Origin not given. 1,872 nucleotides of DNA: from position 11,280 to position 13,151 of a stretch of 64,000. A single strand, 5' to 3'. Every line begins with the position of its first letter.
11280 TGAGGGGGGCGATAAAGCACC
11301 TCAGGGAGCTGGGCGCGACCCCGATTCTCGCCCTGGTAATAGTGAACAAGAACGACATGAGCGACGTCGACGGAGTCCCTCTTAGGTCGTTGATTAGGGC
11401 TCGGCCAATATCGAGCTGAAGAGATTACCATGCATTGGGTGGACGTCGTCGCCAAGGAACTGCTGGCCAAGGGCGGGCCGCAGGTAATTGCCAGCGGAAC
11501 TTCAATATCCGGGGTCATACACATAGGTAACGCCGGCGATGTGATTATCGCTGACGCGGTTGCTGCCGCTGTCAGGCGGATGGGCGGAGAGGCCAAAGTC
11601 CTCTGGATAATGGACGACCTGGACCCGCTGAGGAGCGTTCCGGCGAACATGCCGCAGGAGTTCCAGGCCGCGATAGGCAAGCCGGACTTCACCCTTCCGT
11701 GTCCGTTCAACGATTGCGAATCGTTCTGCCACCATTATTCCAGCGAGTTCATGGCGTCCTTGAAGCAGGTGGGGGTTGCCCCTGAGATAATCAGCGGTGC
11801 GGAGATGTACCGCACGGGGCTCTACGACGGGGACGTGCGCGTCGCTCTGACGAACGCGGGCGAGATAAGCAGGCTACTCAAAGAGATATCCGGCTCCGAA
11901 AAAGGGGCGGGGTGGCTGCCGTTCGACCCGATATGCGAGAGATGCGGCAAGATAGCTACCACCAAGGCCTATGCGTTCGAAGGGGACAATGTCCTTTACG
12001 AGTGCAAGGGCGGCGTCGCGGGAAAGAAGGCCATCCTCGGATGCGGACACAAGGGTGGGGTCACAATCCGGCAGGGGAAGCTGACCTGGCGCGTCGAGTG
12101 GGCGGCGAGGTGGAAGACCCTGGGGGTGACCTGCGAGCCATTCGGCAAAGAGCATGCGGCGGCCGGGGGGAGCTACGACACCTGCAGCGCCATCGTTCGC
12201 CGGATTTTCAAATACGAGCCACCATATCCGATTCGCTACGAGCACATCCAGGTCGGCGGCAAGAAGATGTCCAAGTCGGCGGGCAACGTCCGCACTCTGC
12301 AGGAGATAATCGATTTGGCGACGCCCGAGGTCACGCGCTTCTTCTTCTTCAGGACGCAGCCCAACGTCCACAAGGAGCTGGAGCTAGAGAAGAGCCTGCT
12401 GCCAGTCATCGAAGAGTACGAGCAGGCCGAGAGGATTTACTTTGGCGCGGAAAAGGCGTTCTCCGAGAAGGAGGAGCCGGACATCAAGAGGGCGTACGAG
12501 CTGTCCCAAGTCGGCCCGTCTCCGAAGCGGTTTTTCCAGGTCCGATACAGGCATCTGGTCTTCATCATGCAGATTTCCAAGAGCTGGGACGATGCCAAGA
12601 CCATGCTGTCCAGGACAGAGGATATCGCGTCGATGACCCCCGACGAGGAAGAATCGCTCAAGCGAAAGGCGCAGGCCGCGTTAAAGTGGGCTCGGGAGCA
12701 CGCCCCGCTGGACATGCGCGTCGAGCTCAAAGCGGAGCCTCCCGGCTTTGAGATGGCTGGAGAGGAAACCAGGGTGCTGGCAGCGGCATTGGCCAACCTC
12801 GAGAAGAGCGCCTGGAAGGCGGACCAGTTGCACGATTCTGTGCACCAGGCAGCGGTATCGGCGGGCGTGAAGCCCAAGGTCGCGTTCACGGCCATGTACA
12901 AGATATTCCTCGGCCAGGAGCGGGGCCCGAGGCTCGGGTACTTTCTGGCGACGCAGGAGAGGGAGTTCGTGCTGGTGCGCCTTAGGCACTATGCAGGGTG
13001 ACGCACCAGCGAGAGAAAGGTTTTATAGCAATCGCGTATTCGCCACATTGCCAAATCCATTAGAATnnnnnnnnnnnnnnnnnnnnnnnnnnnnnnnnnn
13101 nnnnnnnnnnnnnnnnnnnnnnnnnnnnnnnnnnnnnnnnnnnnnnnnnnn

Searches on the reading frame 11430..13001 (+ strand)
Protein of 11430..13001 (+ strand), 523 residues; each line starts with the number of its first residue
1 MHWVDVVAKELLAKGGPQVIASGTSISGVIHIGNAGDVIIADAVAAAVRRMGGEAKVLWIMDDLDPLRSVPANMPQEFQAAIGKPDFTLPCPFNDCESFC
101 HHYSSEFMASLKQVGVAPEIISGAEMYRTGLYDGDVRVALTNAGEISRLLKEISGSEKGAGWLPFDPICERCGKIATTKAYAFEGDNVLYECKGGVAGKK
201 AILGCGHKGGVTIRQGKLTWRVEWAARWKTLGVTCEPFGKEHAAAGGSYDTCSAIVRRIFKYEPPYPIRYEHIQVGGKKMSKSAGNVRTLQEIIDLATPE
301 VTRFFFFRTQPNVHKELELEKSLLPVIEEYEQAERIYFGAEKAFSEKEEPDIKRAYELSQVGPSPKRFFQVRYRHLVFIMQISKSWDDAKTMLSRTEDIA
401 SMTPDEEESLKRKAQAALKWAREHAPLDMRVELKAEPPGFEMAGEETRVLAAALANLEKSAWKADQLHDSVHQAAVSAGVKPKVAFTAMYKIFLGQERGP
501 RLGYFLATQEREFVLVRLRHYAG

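Call 109: search_protein_families(library=pfam, proteins=[window:11430-13001:+], max_evalue=0.00001)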
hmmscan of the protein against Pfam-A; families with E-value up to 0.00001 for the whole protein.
window:11430-13001:+ (523 aa): 3 families
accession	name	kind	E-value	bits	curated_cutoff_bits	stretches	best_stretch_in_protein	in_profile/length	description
PF01921.24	tRNA-synt_1f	-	1.4e-110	370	27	1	1-361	1-359/360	tRNA synthetases class I (K)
PF09334.17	tRNA-synt_1g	-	6.8e-07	28.8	20.1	0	270-313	318-361/391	tRNA synthetases class I (M)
PF01406.26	tRNA-synt_1e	-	8.8e-07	29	27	0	268-322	242-294/301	tRNA synthetases class I (C) catalytic domain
